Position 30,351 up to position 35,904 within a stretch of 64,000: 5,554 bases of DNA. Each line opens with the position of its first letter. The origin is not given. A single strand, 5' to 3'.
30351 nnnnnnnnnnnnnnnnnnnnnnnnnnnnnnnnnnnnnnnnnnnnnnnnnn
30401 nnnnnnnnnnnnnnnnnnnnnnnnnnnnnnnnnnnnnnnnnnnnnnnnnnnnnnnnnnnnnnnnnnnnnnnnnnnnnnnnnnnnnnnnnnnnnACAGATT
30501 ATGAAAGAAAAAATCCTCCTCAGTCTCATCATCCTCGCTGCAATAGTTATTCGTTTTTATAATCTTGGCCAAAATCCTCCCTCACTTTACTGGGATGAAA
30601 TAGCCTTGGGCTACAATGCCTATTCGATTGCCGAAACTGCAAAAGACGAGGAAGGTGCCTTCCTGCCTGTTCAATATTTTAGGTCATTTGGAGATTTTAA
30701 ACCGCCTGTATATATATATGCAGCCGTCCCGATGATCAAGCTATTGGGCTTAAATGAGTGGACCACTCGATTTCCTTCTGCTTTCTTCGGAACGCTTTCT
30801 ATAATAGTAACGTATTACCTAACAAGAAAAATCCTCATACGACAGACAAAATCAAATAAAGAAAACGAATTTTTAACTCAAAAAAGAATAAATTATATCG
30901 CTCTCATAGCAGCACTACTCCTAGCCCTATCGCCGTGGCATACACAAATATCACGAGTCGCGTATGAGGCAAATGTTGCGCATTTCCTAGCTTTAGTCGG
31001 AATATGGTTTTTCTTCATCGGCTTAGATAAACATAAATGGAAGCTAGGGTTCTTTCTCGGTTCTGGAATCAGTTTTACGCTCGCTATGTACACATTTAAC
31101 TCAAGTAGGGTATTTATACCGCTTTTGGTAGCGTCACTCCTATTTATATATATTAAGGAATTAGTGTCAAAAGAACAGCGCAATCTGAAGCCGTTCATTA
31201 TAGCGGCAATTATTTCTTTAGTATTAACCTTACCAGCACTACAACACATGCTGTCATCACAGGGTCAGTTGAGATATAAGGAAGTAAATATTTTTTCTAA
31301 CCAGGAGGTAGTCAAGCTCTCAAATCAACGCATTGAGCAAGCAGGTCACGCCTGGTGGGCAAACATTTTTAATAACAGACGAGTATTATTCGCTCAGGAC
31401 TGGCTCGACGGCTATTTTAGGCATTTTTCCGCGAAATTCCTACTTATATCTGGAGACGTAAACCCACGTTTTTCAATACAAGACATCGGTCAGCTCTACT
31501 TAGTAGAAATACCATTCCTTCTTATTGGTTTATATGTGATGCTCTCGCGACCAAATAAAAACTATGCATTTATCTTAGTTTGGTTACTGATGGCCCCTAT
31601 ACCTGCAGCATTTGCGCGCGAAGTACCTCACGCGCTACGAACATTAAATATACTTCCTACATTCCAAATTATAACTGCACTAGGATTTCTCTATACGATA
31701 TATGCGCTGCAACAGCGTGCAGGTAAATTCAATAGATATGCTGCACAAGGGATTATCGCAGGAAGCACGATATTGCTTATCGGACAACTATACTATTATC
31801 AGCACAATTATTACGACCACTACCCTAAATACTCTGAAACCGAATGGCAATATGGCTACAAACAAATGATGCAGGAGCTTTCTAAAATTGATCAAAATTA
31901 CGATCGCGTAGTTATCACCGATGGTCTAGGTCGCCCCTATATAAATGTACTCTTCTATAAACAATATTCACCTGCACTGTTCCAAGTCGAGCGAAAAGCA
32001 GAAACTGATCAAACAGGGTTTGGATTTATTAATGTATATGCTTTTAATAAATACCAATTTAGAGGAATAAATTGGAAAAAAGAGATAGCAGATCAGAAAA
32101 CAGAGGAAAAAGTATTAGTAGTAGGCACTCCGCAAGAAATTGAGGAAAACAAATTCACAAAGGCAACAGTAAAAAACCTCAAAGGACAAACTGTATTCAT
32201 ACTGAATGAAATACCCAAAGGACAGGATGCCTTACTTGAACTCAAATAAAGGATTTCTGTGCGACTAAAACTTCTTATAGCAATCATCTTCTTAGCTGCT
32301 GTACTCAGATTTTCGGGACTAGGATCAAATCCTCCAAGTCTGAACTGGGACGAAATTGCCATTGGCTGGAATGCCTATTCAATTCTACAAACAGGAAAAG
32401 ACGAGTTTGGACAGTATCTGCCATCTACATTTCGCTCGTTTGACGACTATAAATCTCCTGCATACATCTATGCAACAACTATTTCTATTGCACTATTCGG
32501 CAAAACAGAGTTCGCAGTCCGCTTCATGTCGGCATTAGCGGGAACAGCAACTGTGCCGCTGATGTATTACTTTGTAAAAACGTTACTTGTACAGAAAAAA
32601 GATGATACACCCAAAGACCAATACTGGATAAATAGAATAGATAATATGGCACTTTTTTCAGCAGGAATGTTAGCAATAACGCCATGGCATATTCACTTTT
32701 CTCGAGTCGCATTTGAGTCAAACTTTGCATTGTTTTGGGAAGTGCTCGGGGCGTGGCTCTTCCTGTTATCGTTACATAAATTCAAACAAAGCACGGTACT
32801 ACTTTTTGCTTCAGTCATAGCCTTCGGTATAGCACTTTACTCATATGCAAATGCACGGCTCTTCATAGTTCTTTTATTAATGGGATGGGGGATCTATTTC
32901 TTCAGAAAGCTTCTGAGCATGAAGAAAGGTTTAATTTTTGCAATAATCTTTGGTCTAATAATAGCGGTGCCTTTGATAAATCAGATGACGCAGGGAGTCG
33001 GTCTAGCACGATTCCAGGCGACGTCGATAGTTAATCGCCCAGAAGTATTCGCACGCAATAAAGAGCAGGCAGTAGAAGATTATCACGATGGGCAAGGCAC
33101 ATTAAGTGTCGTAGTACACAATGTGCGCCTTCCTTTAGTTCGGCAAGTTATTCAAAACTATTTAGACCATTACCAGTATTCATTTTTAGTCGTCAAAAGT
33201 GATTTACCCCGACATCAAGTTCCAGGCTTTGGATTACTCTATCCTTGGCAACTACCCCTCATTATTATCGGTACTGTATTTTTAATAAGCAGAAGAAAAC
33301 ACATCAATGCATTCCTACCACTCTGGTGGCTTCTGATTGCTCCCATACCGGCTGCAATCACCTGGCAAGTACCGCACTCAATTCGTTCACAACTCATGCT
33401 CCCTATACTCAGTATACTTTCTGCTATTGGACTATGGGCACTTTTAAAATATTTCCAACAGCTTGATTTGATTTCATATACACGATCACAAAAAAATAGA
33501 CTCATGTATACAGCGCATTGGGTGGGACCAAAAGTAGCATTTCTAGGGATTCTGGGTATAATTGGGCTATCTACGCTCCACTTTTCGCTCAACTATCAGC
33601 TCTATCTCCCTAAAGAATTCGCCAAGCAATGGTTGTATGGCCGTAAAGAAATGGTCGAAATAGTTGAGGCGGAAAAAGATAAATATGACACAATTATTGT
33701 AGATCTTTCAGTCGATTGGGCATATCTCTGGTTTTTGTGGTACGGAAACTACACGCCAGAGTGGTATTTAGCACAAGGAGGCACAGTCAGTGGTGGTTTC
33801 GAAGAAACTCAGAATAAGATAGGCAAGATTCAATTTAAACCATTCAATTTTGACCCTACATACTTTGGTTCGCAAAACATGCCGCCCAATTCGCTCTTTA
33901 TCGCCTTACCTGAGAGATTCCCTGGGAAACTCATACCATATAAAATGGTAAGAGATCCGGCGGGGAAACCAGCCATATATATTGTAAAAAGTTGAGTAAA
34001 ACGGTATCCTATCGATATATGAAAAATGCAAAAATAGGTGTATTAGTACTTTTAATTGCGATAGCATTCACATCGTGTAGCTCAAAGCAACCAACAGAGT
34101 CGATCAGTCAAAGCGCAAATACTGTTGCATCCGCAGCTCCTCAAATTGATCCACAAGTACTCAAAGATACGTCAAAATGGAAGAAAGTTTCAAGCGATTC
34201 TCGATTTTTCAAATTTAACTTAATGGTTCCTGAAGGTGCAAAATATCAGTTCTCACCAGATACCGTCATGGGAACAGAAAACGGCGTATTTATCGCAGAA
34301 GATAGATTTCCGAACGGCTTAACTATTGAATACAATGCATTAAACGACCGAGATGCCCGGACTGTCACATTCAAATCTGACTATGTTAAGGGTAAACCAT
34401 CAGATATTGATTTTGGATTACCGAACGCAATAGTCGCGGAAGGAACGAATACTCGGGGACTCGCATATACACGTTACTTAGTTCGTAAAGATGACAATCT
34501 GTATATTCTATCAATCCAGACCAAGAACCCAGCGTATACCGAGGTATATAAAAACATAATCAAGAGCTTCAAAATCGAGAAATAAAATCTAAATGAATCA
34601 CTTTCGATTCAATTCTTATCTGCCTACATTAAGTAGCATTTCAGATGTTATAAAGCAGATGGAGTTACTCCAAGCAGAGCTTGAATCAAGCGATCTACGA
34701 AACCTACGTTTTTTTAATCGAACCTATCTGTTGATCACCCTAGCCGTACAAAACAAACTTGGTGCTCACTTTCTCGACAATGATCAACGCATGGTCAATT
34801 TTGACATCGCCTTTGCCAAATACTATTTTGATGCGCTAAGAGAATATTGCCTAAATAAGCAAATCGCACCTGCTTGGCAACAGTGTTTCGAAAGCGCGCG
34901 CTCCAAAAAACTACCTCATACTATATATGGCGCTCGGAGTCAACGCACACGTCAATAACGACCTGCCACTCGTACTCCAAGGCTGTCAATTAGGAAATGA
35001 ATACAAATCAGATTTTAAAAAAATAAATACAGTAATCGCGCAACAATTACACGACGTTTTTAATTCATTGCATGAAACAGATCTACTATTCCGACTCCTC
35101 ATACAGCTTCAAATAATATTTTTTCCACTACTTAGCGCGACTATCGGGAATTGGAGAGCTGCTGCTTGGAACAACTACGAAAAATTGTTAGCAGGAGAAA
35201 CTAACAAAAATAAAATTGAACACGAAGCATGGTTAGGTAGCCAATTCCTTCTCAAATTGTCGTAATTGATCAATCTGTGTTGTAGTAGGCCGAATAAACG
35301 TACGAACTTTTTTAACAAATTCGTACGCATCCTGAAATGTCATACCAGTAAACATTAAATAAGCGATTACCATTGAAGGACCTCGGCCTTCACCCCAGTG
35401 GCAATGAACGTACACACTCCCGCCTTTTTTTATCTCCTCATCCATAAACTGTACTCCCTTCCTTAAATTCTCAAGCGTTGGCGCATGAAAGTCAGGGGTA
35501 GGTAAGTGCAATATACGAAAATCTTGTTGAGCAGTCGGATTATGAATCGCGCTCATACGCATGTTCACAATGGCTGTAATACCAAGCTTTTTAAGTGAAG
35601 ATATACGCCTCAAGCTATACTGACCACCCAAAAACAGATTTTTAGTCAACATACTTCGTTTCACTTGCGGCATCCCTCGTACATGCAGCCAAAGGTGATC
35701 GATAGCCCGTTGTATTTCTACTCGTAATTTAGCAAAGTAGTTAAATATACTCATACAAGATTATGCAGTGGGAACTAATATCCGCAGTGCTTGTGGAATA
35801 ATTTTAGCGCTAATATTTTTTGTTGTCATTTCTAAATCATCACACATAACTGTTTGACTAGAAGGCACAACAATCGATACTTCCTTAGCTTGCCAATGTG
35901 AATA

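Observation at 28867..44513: Array of seven GT-C-type polytopic glycosyltransferase genes (five GT39/PMT_2 paralogs, one decayed, plus two related membrane proteins) immediately downstream of the surface-protein island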

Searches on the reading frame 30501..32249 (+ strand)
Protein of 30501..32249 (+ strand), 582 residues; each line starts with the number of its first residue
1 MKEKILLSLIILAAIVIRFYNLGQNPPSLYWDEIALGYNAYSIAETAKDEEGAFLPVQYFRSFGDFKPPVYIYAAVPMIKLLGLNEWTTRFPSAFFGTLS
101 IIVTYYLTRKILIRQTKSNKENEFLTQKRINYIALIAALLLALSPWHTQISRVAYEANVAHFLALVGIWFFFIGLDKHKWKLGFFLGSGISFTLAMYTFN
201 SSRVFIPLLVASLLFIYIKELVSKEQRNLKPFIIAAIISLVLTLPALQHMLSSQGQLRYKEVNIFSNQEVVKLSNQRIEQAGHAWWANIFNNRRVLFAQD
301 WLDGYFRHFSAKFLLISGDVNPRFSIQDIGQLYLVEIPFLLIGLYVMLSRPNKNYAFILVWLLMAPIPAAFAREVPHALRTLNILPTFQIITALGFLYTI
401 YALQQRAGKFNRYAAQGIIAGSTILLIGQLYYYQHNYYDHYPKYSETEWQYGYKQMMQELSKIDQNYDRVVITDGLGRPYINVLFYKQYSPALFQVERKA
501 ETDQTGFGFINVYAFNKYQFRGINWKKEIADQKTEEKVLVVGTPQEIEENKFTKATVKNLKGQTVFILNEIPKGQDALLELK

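Call 4: search_protein_families(library=pfam, proteins=[window:30501-32249:+], max_evalue=0.01)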
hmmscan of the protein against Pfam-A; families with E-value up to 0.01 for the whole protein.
window:30501-32249:+ (582 aa): 2 families
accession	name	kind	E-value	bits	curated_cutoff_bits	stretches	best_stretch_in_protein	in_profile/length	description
PF13231.12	PMT_2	-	2.9e-08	34.5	26.1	2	133-247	51-158/160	Dolichyl-phosphate-mannose-protein mannosyltransferase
PF02366.24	PMT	-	1.6e-06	28.3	22.7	1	10-115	3-111/245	Dolichyl-phosphate-mannose-protein mannosyltransferase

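Call 9: search_protein_families(library=ncbifam, proteins=[window:30501-32249:+], max_evalue=0.01)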
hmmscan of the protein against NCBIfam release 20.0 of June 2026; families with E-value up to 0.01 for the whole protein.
window:30501-32249:+ (582 aa): 1 family
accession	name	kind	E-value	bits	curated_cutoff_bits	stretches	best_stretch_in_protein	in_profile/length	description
TIGR03663.1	TIGR03663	subfamily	1.8e-06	27.2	126.25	1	6-315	3-273/435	flippase activity-associated protein Agl23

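Call 66: search_protein_families(library=pfam, proteins=[window:30501-32249:+], max_evalue=10)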
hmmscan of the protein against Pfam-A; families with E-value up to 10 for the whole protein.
window:30501-32249:+ (582 aa): 3 families
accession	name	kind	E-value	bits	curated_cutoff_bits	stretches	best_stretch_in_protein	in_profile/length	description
PF13231.12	PMT_2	-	2.9e-08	34.5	26.1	2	133-247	51-158/160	Dolichyl-phosphate-mannose-protein mannosyltransferase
PF02366.24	PMT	-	1.6e-06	28.3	22.7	1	10-115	3-111/245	Dolichyl-phosphate-mannose-protein mannosyltransferase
PF11028.14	TMEM260-like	-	0.3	11.3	24.2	1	90-170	45-125/179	Protein O-mannosyl-transferase TMEM260-like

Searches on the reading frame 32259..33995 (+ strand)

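Call 4: search_protein_families(library=pfam, proteins=[window:32259-33995:+], max_evalue=0.01)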
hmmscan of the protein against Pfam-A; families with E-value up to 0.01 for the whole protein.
window:32259-33995:+ (578 aa): 2 families
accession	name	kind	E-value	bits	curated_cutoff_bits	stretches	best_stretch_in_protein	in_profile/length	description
PF02366.24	PMT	-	1.7e-06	28.3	22.7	1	24-113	17-111/245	Dolichyl-phosphate-mannose-protein mannosyltransferase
PF13231.12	PMT_2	-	5.9e-06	27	26.1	1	65-112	2-49/160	Dolichyl-phosphate-mannose-protein mannosyltransferase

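Call 9: search_protein_families(library=ncbifam, proteins=[window:32259-33995:+], max_evalue=0.01)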
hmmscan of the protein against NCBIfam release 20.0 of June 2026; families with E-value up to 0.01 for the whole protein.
window:32259-33995:+ (578 aa): 1 family
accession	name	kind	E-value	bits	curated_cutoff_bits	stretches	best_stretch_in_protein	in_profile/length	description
TIGR03663.1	TIGR03663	subfamily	1.2e-09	37.8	126.25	1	5-274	3-243/435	flippase activity-associated protein Agl23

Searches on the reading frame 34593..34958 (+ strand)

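Call 5: search_protein_families(library=pfam, proteins=[window:34593-34958:+], max_evalue=0.01)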
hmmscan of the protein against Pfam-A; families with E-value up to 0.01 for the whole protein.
window:34593-34958:+ (121 aa): 1 family
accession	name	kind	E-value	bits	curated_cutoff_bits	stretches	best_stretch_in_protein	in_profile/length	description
PF19458.4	DUF5995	-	1.8e-19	70.3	27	1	16-107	1-94/225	Family of unknown function (DUF5995)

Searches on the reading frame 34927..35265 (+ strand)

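Call 5: search_protein_families(library=pfam, proteins=[window:34927-35265:+], max_evalue=0.01)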
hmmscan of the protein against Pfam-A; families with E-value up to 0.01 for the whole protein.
window:34927-35265:+ (112 aa): 1 family
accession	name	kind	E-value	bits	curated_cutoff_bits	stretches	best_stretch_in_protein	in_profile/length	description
PF19458.4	DUF5995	-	1.1e-15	57.9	27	1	2-95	101-203/225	Family of unknown function (DUF5995)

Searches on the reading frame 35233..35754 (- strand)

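Call 5: search_protein_families(library=pfam, proteins=[window:35233-35754:-], max_evalue=0.01)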
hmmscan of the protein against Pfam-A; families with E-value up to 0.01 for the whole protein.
window:35233-35754:- (173 aa): 5 families
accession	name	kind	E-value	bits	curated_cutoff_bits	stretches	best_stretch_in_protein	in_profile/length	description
PF00782.25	DSPc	-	3.5e-23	82.3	33.5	1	40-169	1-132/133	Dual specificity phosphatase, catalytic domain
PF22785.1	Tc-R-P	-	6e-14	52.9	27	1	53-137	18-105/106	Polymorphic toxin system, DSP-PTPase phosphatase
PF22741.1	PTP-NADK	-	5.7e-10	39.3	27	1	39-144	29-142/163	DSP-PTPase phosphatase fused to NAD+ Kinase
PF22784.1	PTP-SAK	-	3.1e-09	37.5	27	1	48-165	21-137/153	Swiss Army Knife protein, DSP-PTPase phosphatase domain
PF14566.11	PTPlike_phytase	-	0.0022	18.5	27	1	81-134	104-156/158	Inositol hexakisphosphate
